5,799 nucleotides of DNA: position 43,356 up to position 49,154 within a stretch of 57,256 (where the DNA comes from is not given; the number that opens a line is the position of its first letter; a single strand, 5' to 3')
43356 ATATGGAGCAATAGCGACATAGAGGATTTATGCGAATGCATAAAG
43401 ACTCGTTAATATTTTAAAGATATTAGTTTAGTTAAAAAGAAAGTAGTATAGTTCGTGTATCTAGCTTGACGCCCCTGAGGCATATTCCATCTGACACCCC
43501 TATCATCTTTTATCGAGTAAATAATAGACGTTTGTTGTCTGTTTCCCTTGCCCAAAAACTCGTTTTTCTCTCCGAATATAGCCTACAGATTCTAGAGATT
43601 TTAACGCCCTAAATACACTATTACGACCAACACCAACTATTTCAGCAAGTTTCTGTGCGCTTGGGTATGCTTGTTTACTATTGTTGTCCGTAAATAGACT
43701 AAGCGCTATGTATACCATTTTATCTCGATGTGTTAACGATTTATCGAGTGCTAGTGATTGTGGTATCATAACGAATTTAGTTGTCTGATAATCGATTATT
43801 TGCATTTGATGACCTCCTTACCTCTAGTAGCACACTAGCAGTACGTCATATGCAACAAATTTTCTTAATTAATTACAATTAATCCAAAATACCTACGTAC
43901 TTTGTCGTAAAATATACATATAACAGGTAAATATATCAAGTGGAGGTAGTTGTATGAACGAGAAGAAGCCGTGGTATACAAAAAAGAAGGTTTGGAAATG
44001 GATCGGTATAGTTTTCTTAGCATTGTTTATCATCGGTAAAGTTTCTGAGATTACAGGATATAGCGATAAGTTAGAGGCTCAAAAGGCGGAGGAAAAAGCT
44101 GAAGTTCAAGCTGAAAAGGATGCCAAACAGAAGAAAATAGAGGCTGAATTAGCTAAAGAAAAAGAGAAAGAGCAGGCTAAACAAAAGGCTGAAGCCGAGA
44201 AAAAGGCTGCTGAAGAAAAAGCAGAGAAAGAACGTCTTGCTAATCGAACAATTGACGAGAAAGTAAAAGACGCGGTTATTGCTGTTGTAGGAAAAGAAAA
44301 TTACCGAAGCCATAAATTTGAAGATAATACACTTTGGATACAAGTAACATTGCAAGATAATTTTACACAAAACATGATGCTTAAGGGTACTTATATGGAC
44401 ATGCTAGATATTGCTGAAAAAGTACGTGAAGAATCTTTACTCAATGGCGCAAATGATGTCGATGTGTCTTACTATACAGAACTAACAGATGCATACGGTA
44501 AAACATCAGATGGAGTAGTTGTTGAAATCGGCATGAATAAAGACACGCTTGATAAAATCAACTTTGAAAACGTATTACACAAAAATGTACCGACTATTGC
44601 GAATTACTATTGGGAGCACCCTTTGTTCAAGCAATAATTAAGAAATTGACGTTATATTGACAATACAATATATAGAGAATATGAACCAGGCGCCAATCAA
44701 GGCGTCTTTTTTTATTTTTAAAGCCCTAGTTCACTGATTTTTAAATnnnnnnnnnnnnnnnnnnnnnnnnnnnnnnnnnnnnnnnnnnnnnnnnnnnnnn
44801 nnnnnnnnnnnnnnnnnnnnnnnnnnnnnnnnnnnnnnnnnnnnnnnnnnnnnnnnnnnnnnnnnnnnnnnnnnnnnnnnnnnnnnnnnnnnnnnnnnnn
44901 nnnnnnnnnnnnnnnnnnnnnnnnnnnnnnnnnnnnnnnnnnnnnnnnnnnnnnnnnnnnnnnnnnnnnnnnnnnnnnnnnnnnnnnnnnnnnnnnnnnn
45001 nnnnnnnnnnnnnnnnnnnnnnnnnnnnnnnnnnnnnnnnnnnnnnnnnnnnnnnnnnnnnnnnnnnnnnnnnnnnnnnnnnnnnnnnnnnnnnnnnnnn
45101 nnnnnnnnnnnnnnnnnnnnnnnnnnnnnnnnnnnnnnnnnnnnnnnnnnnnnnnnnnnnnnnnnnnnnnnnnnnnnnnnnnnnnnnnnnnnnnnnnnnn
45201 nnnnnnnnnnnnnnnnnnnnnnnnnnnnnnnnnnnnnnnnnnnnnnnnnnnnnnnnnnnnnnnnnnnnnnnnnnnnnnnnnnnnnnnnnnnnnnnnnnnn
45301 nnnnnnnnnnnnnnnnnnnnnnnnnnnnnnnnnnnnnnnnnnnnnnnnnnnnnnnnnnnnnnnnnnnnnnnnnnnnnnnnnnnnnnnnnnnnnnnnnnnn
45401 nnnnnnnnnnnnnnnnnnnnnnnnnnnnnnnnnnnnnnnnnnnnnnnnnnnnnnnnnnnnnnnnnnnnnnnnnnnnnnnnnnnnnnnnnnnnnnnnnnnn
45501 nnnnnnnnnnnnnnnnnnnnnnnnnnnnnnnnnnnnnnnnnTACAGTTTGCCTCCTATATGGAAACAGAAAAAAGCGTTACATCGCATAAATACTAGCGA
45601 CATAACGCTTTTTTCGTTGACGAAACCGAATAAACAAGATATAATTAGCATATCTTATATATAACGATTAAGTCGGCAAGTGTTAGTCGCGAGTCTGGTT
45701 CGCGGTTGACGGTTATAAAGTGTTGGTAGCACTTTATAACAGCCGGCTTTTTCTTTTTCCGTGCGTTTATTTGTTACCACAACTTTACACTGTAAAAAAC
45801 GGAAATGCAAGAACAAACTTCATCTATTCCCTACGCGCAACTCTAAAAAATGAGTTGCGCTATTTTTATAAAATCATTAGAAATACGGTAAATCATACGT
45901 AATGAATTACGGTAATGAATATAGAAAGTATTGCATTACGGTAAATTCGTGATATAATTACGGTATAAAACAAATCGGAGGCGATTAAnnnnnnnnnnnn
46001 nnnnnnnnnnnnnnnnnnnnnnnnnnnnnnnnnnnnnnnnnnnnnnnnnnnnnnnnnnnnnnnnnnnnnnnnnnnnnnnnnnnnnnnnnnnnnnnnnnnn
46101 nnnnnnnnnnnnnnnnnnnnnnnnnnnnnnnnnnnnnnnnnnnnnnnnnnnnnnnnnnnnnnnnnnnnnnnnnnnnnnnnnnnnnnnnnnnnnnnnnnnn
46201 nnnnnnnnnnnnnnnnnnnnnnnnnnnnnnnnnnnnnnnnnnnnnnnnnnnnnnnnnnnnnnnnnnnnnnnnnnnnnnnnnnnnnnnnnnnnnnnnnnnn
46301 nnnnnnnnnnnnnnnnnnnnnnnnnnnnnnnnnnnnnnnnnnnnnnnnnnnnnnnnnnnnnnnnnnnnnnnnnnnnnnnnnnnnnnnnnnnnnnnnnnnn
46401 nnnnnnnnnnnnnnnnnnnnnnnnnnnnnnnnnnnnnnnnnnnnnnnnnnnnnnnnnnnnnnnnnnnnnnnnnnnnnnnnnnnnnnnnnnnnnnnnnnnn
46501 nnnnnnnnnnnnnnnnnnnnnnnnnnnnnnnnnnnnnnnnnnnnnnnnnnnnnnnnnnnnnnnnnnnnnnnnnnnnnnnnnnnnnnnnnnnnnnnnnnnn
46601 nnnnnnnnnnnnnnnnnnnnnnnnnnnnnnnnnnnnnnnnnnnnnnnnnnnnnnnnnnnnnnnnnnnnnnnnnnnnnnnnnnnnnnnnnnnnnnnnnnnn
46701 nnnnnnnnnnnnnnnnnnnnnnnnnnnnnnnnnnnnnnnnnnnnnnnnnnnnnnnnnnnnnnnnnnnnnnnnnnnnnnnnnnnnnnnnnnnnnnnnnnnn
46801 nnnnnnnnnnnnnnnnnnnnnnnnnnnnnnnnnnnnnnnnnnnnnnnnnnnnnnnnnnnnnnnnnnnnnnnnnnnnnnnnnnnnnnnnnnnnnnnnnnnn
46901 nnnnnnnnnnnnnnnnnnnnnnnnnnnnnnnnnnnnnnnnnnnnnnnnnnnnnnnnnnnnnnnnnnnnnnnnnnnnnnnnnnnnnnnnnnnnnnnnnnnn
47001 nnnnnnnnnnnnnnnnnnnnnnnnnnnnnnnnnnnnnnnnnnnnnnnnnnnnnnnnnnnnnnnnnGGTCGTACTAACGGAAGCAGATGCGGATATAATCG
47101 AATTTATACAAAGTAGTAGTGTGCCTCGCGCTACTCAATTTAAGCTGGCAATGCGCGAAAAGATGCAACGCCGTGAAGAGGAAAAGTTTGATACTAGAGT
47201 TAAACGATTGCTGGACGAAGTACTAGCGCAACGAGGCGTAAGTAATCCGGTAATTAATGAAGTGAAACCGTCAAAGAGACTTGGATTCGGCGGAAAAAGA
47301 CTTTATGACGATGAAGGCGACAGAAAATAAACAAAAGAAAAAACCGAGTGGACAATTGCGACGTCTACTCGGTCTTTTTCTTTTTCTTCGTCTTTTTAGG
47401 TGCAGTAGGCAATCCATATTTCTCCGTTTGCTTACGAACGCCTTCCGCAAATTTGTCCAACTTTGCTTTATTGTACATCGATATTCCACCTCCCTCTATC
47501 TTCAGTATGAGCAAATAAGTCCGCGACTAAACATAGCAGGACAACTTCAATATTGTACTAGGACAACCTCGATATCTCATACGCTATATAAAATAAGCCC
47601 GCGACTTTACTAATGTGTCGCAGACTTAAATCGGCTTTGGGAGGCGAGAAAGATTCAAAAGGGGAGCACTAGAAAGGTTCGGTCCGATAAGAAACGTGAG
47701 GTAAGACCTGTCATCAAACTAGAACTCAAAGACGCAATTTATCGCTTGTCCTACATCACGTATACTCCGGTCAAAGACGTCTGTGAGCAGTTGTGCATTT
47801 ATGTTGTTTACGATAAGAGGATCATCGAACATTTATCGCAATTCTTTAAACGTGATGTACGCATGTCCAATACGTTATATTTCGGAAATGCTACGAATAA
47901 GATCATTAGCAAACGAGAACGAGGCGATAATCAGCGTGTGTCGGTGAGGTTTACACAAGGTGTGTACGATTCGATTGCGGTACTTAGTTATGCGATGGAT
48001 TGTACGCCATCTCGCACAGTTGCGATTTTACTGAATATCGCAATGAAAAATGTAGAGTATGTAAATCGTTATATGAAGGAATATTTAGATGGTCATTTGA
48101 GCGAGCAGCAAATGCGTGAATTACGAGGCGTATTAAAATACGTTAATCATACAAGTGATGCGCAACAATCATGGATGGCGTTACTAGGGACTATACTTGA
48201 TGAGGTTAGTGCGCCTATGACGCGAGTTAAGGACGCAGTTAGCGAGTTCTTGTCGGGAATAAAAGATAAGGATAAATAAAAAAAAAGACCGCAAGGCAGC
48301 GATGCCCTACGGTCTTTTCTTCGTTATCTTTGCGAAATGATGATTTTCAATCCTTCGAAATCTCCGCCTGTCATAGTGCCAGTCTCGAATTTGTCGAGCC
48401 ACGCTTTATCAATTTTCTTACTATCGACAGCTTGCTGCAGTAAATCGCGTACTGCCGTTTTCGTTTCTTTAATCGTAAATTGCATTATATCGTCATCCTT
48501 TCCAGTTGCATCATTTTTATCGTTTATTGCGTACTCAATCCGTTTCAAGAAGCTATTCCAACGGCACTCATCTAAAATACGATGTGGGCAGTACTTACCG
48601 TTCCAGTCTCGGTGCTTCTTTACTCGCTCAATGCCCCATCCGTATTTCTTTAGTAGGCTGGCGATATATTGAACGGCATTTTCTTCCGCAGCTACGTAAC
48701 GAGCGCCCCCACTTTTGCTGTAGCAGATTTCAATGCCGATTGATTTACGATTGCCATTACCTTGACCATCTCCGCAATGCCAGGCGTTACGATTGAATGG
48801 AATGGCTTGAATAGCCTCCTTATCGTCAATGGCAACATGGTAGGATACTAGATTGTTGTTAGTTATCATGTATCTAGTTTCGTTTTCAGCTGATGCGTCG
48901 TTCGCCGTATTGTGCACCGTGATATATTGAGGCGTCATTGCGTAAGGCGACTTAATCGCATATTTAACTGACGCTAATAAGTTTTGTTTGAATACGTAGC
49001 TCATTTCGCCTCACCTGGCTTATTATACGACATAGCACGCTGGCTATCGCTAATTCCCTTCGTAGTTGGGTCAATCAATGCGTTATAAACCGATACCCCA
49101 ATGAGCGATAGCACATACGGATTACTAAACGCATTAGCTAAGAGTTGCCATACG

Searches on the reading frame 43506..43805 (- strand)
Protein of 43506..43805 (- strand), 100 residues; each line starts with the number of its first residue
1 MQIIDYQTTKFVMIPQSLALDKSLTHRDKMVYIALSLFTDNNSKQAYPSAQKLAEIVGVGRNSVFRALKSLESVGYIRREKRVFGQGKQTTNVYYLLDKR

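Call 53: search_protein_families(library=phrogs, max_evalue=0.001, proteins=[window:43506-43805:-])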
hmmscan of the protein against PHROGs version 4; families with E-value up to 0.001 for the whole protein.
window:43506-43805:- (100 aa): 26 families (the best 25 are shown)
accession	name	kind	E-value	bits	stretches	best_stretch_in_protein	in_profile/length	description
phrog_270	-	DNA, RNA and nucleotide metabolism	2.8e-16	60.9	1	4-97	25-116/383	replication initiation protein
phrog_8102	-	DNA, RNA and nucleotide metabolism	6.4e-15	56.1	1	1-97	9-107/337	replication initiation protein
phrog_186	-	DNA, RNA and nucleotide metabolism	2.2e-13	51.5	1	2-96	13-112/308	DnaD-like helicase loader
phrog_678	-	DNA, RNA and nucleotide metabolism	4.7e-10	40.5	1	11-98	32-136/346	replication initiation O-like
phrog_428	-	DNA, RNA and nucleotide metabolism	5.3e-10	40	1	9-96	88-174/455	replication initiation protein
phrog_4617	-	DNA, RNA and nucleotide metabolism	2.1e-08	35.1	1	29-97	20-87/223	replication initiation protein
phrog_7882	-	DNA, RNA and nucleotide metabolism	6e-08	33.5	1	7-98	13-119/314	DnaD-like helicase loader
phrog_391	-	DNA, RNA and nucleotide metabolism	1.3e-07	32.6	1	22-96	13-88/298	replication initiation O-like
phrog_15053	-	unknown function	9.1e-07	29.3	1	23-96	43-116/343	-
phrog_8453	-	unknown function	1.6e-06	29.5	1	6-94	6-107/118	-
phrog_32108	-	unknown function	2e-06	28.8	1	6-83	11-89/222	-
phrog_26369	-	DNA, RNA and nucleotide metabolism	2.5e-06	27.8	1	24-92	57-125/347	replication initiation protein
phrog_22534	-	unknown function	3.8e-06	27.8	1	1-98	1-94/111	-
phrog_3502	-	unknown function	4.1e-06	27.9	1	21-82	46-106/131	-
phrog_8540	-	DNA, RNA and nucleotide metabolism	5.3e-06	27.8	1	27-96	18-85/196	replication initiation O-like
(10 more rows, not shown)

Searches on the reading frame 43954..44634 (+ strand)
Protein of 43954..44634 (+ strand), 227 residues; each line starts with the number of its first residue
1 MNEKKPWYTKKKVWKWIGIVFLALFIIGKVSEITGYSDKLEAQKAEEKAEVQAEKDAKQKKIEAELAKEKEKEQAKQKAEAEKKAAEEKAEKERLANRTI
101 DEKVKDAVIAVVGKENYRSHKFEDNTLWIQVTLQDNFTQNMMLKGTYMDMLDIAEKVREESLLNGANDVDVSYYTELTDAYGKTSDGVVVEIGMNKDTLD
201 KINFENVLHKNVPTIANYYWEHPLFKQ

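Call 35: search_protein_families(library=phrogs, max_evalue=0.00001, proteins=[window:43954-44634:+])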
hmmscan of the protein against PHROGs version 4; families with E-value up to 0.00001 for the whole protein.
window:43954-44634:+ (227 aa): 3 families
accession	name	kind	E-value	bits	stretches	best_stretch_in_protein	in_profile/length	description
phrog_8263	-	unknown function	5.7e-15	56.7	1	13-226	7-195/197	-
phrog_25008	-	unknown function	3.1e-11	44.5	1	28-226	64-265/267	-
phrog_25219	-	unknown function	4.5e-06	27.7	1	120-206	40-127/179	-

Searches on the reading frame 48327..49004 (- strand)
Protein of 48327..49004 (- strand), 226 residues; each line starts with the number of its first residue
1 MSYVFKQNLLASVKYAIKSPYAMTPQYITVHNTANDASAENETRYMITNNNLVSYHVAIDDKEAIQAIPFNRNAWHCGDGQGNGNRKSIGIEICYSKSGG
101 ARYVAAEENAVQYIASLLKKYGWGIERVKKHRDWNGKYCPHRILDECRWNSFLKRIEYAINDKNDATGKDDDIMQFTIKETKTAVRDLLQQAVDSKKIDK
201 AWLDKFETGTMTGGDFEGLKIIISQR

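Call 53: search_protein_families(library=phrogs, max_evalue=0.001, proteins=[window:48327-49004:-])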
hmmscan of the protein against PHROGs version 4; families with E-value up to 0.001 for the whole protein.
window:48327-49004:- (226 aa): 21 families
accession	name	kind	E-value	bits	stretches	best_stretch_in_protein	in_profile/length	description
phrog_3088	-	lysis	2.3e-82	277.4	1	5-202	4-200/248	amidase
phrog_1794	-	lysis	9.7e-62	210.3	1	4-174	29-213/336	amidase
phrog_833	-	lysis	4.4e-52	178.6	1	9-175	14-190/294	endolysin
phrog_9611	-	lysis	1.2e-47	163.6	1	5-165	3-174/246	endolysin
phrog_670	-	lysis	2.5e-47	163.1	1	1-215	91-299/596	endolysin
phrog_1493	-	lysis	1.6e-42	147.1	1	18-182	27-182/394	endolysin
phrog_2338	-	lysis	2e-38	133.6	1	3-174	6-186/346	endolysin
phrog_5182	-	lysis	6.5e-31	109.1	1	6-162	17-185/321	endolysin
phrog_18955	-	unknown function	2.8e-23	83.3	1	25-156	296-433/483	-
phrog_15001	-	lysis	2.6e-22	80.4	1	21-136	39-162/367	endolysin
phrog_19265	-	unknown function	1.3e-15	58.9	1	24-168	23-170/293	-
phrog_635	-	lysis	6.5e-13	49.4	1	23-142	190-314/463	endolysin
phrog_7698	-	lysis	3.3e-11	44.5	1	26-146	25-144/316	endolysin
phrog_3393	-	lysis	3.8e-09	37.7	1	2-157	2-160/342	endolysin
phrog_880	-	lysis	1.4e-08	35.5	1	24-169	192-344/435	endolysin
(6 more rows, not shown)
